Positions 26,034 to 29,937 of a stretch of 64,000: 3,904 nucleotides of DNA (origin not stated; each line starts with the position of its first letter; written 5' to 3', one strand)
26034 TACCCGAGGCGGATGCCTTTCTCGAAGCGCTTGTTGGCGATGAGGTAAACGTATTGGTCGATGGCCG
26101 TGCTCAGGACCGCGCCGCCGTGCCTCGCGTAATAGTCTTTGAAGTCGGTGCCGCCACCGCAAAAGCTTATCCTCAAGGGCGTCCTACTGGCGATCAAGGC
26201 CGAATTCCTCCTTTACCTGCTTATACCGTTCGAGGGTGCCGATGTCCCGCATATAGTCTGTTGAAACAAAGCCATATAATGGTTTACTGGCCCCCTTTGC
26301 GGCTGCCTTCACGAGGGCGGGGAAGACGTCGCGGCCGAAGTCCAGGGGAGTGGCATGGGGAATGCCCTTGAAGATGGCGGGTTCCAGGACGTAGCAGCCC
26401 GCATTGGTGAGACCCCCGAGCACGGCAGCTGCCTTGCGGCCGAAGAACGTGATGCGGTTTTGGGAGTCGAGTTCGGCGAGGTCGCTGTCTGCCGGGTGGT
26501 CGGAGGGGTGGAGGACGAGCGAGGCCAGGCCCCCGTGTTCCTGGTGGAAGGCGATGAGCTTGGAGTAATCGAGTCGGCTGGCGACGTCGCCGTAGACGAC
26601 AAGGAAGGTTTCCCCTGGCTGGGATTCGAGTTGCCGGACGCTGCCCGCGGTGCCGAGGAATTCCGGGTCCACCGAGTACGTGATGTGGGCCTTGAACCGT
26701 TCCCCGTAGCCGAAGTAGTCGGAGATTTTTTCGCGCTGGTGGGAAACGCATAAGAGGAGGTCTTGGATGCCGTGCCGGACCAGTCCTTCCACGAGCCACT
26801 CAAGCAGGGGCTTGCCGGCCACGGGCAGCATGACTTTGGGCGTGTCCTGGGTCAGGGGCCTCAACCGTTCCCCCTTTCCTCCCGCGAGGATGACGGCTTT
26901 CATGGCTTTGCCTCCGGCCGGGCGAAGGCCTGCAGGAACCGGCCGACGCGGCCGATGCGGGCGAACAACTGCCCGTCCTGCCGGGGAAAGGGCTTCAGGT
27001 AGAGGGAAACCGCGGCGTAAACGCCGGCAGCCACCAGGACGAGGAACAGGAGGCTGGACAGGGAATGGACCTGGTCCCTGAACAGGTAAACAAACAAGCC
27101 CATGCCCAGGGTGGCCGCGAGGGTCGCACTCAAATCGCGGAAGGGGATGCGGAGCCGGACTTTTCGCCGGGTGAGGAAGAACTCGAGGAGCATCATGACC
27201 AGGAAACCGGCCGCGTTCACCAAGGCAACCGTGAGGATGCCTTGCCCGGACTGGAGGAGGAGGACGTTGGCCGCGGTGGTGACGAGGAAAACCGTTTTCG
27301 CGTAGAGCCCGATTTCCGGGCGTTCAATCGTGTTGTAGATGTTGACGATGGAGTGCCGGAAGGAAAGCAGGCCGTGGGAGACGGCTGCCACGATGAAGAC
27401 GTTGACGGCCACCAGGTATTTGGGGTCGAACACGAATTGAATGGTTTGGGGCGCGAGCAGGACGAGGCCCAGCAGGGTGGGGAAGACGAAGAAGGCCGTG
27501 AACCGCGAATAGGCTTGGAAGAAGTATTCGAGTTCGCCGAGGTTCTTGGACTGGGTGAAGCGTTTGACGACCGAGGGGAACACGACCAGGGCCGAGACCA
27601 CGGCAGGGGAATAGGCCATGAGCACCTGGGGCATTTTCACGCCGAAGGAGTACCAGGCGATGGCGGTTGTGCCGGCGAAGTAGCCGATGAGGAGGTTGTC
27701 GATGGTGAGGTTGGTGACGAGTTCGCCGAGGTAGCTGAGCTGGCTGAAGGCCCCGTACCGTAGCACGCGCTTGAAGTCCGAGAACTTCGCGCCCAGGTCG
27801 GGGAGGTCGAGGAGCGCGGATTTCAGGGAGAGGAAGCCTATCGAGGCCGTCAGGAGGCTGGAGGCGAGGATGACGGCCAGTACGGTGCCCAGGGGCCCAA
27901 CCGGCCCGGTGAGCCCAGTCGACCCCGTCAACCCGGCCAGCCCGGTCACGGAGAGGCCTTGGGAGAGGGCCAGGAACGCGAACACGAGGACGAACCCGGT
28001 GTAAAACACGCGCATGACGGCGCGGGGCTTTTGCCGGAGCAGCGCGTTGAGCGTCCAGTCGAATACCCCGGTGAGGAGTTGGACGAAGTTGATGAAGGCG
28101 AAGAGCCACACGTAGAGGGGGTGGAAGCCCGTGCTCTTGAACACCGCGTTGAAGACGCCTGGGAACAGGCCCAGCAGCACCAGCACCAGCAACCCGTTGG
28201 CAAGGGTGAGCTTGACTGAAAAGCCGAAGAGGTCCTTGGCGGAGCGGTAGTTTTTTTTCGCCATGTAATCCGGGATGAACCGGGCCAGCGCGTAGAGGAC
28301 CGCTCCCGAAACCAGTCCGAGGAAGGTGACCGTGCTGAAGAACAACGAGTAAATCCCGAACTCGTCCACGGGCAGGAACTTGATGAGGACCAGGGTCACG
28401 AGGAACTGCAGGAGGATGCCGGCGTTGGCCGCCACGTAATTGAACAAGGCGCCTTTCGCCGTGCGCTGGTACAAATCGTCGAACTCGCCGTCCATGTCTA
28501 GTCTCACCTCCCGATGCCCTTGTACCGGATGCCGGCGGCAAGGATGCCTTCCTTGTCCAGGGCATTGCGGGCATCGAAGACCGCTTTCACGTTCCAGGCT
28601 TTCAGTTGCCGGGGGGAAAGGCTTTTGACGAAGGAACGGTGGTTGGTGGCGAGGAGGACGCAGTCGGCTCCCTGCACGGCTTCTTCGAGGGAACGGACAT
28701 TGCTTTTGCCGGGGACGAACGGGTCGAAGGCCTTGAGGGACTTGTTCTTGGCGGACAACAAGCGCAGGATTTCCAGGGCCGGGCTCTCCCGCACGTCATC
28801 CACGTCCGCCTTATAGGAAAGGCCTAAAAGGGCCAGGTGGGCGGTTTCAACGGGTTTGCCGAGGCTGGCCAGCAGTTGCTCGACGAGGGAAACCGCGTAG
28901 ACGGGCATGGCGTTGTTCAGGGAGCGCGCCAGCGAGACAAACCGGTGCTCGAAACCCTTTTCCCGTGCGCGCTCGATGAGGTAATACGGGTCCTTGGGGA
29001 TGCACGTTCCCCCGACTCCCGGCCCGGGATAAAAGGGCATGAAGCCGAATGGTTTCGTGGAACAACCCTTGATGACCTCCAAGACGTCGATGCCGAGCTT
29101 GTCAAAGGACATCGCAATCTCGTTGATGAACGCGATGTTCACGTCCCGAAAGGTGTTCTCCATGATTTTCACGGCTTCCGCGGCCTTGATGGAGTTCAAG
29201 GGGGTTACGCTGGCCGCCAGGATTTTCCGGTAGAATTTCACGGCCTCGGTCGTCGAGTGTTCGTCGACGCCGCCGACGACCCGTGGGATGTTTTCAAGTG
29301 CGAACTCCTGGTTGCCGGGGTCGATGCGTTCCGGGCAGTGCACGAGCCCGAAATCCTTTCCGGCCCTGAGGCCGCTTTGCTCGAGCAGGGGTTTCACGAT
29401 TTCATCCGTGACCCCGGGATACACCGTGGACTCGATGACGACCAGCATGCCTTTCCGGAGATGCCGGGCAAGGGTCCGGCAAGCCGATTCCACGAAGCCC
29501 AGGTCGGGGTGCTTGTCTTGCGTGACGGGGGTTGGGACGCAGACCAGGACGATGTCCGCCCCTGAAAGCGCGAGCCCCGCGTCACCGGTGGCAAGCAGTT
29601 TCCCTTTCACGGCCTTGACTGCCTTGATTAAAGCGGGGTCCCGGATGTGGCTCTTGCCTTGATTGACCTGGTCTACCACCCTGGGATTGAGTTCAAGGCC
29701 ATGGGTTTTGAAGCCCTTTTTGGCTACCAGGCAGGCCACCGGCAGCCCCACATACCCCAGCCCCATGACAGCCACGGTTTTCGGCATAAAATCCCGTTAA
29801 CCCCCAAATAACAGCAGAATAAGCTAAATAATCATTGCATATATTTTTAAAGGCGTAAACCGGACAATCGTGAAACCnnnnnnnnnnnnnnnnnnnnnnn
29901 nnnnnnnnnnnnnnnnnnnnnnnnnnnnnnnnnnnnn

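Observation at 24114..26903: Complete GDP-D-glycero-alpha-D-manno-heptose pathway (gmhA-hddA-gmhB-hddC) in an apparently archaeal genome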

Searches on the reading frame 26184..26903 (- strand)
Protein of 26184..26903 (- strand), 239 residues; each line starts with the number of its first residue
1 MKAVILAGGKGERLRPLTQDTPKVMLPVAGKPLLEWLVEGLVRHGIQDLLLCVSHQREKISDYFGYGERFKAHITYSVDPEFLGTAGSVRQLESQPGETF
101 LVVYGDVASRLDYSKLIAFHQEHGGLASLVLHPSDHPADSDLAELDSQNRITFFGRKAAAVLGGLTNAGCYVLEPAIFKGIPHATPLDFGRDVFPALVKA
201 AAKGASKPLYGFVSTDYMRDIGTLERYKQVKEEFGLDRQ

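Call 3: search_protein_families(library=ncbifam, proteins=[window:26184-26903:-], max_evalue=0.00001)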
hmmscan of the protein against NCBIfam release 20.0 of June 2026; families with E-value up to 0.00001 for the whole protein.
window:26184-26903:- (239 aa): 33 families (the best 25 are shown)
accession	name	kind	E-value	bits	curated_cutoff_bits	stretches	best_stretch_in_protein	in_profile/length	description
NF052502.1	man1P_GTase_Rv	exception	2.8e-44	151.4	440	1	2-228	2-224/352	mannose-1-phosphate guanylyltransferase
TIGR03992.1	Arch_glmU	subfamily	5.6e-37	127.5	292.1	1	1-182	1-177/393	bifunctional sugar-1-phosphate nucleotidylyltransferase/acetyltransferase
NF045761.1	NAMPUrTaseMurU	equivalog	2.3e-36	125.8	250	1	1-232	1-225/226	N-acetylmuramate alpha-1-phosphate uridylyltransferase MurU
NF041313.1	UDPGP_AglF_Halo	equivalog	2.4e-28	99.2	400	1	1-189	1-190/234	UTP--glucose-1-phosphate uridylyltransferase AglF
TIGR01208.1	rmlA_long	equivalog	1.3e-26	93.4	320.25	1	2-186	1-187/353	glucose-1-phosphate thymidylyltransferase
NF049965.1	GlMnHpPGnyltfHddC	equivalog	1.4e-25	90.2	300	1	1-230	1-217/221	D-glycero-D-manno-heptose 1-phosphate guanosyltransferase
NF041173.1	Sug_nt_acttase_Thmprot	equivalog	3.2e-21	75.7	600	1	1-185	1-180/405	bifunctional sugar-1-phosphate nucleotidylyltransferase/acetyltransferase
TIGR02623.1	G1P_cyt_trans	equivalog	3.6e-21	75.8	300.25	2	1-76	1-76/255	glucose-1-phosphate cytidylyltransferase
TIGR01099.1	galU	equivalog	1.5e-15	57.5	326.8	1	1-82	2-83/261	UTP--glucose-1-phosphate uridylyltransferase GalU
TIGR02091.1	glgC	equivalog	1.6e-14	53.8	424.9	1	2-228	2-253/364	glucose-1-phosphate adenylyltransferase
NF010935.0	PRK14355.1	equivalog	3.6e-14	52.2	718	1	2-124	5-125/459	bifunctional UDP-N-acetylglucosamine diphosphorylase/glucosamine-1-phosphate N-acetyltransferase GlmU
NF003670.0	PRK05293.1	equivalog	6.3e-14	51.7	470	1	3-231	7-255/382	glucose-1-phosphate adenylyltransferase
NF002772.0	PRK02862.1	equivalog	1.4e-13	50.4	537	1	3-157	6-178/429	glucose-1-phosphate adenylyltransferase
TIGR01173.1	glmU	equivalog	6.2e-13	48.4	366.85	1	1-121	1-118/452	bifunctional UDP-N-acetylglucosamine diphosphorylase/glucosamine-1-phosphate N-acetyltransferase GlmU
NF010934.1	PRK14354.1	equivalog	1.5e-11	43.5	450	1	3-130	2-125/447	bifunctional UDP-N-acetylglucosamine diphosphorylase/glucosamine-1-phosphate N-acetyltransferase GlmU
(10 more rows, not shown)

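Call 4: search_protein_families(library=pfam, proteins=[window:26184-26903:-], max_evalue=0.00001)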
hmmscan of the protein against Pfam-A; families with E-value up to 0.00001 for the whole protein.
window:26184-26903:- (239 aa): 2 families
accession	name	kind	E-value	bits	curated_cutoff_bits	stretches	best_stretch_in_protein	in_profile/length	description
PF00483.29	NTP_transferase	-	6.9e-33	114.7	21.2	1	2-232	1-240/245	Nucleotidyl transferase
PF12804.13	NTP_transf_3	-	4.7e-12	46.8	27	1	3-173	1-128/160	MobA-like NTP transferase domain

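Call 17: search_solved_structures(query=window:26184-26903:-, max_evalue=1e-10, show_alignments=1)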
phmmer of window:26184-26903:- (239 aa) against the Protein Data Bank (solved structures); distinct sequences matched with E-value up to 1e-10: 16.
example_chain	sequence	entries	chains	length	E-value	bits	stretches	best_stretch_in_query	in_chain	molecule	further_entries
8x7s_B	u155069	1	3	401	9.5e-34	120.3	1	1-229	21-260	UTP--glucose-1-phosphate uridylyltransferase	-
8yre_D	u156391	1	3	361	3.2e-28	102.2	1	1-223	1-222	Mannose-1-phosphate guanylyltransferase 1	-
7x8j_A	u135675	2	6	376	3.6e-28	102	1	1-223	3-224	Mannose-1-phosphate guanylyltransferase 1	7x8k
8hhd_A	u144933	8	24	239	5.4e-26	94.9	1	1-230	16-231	Nucleotidyl transferase | N-acetylmuramate alpha-1-phosphate uridylyltransferase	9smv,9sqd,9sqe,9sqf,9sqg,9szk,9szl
7d72_K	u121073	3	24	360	7.8e-26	94.4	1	1-203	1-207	Mannose-1-phosphate guanyltransferase beta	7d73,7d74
4y7t_A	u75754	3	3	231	1.2e-25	93.8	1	1-231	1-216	Nucleotidyl transferase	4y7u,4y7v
7whr_B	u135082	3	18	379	1.9e-24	89.8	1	1-225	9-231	Nucleotidyl transferase family protein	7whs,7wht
6jq8_A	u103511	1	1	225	9.5e-19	71.2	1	3-234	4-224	Putative 6-deoxy-D-mannoheptose pathway protein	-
5xhw_A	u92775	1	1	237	1.7e-18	70.4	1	3-234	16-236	Putative 6-deoxy-D-mannoheptose pathway protein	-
2ggo_A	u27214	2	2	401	6.6e-16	61.9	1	1-182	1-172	401aa long hypothetical glucose-1-phosphate thymidylyltransferase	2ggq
1tzf_A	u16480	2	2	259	2.7e-15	59.9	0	2-75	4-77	Glucose-1-phosphate cytidylyltransferase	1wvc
5z09_A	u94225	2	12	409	1.2e-14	57.8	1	1-182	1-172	Dual sugar-1-phosphate nucleotidylyltransferase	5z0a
6i3m_G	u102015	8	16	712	3.5e-12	49.7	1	2-122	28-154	Translation initiation factor eIF-2B subunit epsilon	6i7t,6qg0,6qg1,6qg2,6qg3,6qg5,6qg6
1jyk_A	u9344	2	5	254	6e-12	48.9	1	1-69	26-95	CTP:phosphocholine Cytidylyltransferase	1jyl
7d72_A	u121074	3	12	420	7.1e-11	45.4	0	1-180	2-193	Mannose-1-phosphate guanyltransferase alpha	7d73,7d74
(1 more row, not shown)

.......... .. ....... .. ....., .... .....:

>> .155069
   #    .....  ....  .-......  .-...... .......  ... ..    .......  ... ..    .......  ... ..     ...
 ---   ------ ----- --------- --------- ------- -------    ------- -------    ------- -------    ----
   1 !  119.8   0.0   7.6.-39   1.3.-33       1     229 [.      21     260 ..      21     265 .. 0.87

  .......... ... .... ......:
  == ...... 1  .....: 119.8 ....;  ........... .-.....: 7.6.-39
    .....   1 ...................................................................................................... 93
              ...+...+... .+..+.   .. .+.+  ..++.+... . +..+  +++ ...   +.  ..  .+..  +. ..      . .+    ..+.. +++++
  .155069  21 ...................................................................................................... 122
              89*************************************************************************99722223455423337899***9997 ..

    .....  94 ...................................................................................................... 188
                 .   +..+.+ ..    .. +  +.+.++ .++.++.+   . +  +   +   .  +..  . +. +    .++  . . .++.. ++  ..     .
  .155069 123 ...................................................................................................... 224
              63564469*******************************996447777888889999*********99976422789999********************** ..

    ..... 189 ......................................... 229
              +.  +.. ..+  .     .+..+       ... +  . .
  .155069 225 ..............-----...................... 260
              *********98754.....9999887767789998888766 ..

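Call 32: find_homologous_proteins(query=window:26184-26903:-, max_evalue=1e-10)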
Query window:26184-26903:- (239 aa): 1574 proteins with E <= 1e-10 among 3339 candidates; the best 120 are listed.
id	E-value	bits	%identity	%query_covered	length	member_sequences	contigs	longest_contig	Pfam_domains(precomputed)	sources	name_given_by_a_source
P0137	1.6e-156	537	100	100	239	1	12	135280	PF00483.30,PF12804.14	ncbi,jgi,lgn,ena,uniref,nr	ncbi:MAG TPA: nucleotidyltransferase family protein [Candidatus Diapherotrites archaeon]|uniref:Nucl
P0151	3.9e-93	329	65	98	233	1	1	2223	PF00483.30,PF12804.14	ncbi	-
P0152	7.8e-93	329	65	100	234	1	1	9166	PF00483.30,PF12804.14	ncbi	-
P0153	4.1e-91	323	65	99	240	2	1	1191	PF00483.30,PF12804.14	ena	-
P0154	5.9e-58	214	50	99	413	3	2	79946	PF00483.30,PF02357.25,PF12804.14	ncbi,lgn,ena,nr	ncbi:MAG TPA: sugar phosphate nucleotidyltransferase [Chloroflexota bacterium]|nr:sugar phosphate nu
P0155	8.2e-53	198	43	98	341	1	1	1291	PF00483.30,PF12804.14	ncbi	ncbi:MAG: HAD-IIIA family hydrolase, partial [Owenweeksia sp.]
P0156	6.5e-52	195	45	97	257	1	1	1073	PF00483.30,PF12804.14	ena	-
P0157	1.6e-51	193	46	98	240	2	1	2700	PF00483.30,PF12804.14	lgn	-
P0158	3.6e-51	192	43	97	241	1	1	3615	PF00483.30,PF12804.14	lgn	-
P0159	4.6e-51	192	44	98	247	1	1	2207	PF00483.30,PF12804.14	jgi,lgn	jgi:NDP-sugar pyrophosphorylase family protein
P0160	3.4e-50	189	44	97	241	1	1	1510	PF00483.30,PF12804.14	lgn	-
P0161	3.5e-50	189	43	100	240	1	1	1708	PF00483.30,PF12804.14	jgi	jgi:NDP-sugar pyrophosphorylase family protein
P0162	5.3e-50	188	42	97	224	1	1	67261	PF00483.30,PF12804.14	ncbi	-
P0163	8.3e-50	188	39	97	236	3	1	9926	PF00483.30,PF12804.14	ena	-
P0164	1.1e-49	187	42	97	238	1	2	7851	PF00483.30,PF12804.14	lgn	-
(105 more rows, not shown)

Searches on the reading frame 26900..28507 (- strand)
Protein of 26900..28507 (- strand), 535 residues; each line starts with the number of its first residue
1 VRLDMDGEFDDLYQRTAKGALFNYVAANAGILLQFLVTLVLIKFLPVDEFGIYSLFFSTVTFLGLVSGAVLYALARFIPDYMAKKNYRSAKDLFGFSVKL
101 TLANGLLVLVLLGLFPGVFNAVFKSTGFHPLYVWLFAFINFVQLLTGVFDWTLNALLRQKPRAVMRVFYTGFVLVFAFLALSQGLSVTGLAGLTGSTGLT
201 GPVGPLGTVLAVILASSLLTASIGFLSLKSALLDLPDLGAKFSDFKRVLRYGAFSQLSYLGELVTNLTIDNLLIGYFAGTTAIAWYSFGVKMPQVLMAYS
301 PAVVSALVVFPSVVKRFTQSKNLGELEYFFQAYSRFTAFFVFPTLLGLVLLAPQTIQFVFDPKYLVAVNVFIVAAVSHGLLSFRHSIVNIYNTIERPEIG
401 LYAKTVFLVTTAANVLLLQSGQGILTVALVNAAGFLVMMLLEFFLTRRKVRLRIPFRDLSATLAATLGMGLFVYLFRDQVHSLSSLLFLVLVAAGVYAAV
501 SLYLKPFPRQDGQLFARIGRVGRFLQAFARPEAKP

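Call 3: search_protein_families(library=ncbifam, proteins=[window:26900-28507:-], max_evalue=0.00001)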
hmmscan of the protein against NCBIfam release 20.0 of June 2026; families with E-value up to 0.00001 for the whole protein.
window:26900-28507:- (535 aa): 3 families
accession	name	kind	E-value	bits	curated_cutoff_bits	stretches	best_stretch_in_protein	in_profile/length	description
NF007773.0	PRK10459.1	equivalog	6.6e-11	41.9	273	1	235-501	196-462/492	MOP flippase family protein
NF047674.1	TeichurnBiosyTuaB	equivalog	1.8e-10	40.5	580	1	236-503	198-462/469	teichuronic acid biosynthesis protein TuaB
NF058658.1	Oglyco_Wzx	exception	2.5e-10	40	720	1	270-501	231-460/478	O-glycosylation flippase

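Call 4: search_protein_families(library=pfam, proteins=[window:26900-28507:-], max_evalue=0.00001)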
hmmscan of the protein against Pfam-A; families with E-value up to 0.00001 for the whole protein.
window:26900-28507:- (535 aa): 2 families
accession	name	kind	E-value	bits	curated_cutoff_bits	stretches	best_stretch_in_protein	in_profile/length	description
PF13440.11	Polysacc_synt_3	-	1.3e-12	48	23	1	214-368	143-292/293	Polysaccharide biosynthesis protein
PF01943.22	Polysacc_synt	-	4.5e-08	33.3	28.2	1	18-311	3-268/274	Polysaccharide biosynthesis protein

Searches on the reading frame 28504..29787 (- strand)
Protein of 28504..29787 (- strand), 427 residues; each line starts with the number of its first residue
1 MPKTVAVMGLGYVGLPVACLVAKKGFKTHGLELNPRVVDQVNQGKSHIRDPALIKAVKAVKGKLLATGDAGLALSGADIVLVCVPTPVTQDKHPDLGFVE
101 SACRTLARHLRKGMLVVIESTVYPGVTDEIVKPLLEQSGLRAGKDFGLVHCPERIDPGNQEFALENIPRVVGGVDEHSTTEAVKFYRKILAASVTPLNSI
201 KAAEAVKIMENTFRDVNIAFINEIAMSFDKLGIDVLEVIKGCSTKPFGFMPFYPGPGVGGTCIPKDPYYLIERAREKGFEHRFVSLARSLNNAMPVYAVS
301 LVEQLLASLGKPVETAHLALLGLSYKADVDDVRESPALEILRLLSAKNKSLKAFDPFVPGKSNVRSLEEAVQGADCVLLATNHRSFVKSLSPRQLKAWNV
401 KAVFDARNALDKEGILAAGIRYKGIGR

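Call 3: search_protein_families(library=ncbifam, proteins=[window:28504-29787:-], max_evalue=0.00001)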
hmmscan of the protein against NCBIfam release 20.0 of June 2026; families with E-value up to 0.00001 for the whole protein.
window:28504-29787:- (427 aa): 7 families
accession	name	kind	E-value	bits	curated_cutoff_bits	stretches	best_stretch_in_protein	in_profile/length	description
TIGR03026.1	NDP-sugDHase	subfamily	4.5e-129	430.8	189.8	1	4-408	2-413/413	nucleotide sugar dehydrogenase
NF040825.1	UDPMaNacDH_Arch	equivalog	1.1e-101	340.8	750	1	5-427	3-415/418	UDP-N-acetyl-D-mannosamine dehydrogenase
NF008286.0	PRK11064.1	equivalog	5.6e-79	265.7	459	1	3-396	4-408/420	UDP-N-acetyl-D-mannosamine dehydrogenase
NF011729.0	PRK15182.1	equivalog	8.4e-57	192.8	592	1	5-362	9-361/425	Vi polysaccharide biosynthesis UDP-N-acetylglucosamine C-6 dehydrogenase TviB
NF041297.1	UDPGDh_AglM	equivalog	7.6e-54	183.3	670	1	5-422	3-425/429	UDP-glucose 6-dehydrogenase AglM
NF047673.2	TeichurnBiosyTuaD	equivalog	8.9e-50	170.1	700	1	3-427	2-431/439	UDP-glucose 6-dehydrogenase TuaD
NF011631.0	PRK15057.1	equivalog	5.6e-14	52.1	757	1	5-272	3-263/388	UDP-glucose 6-dehydrogenase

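Call 4: search_protein_families(library=pfam, proteins=[window:28504-29787:-], max_evalue=0.00001)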
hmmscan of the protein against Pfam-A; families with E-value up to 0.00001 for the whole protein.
window:28504-29787:- (427 aa): 5 families
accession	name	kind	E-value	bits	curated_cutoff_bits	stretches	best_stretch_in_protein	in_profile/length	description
PF03721.20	UDPG_MGDP_dh_N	-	4.5e-47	160.5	27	1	4-183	2-184/187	UDP-glucose/GDP-mannose dehydrogenase family, NAD binding domain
PF00984.24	UDPG_MGDP_dh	-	1.5e-31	108.8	25.4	1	202-292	2-93/94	UDP-glucose/GDP-mannose dehydrogenase family, central domain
PF03720.21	UDPG_MGDP_dh_C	-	5.8e-22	78.5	30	1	319-412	1-103/103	UDP-glucose/GDP-mannose dehydrogenase family, UDP binding domain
PF01210.29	NAD_Gly3P_dh_N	-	2.4e-07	31.3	23.1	0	5-91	2-84/158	NAD-dependent glycerol-3-phosphate dehydrogenase N-terminus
PF03446.21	NAD_binding_2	-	3.5e-06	27.6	21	0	4-136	1-109/161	NAD binding domain of 6-phosphogluconate dehydrogenase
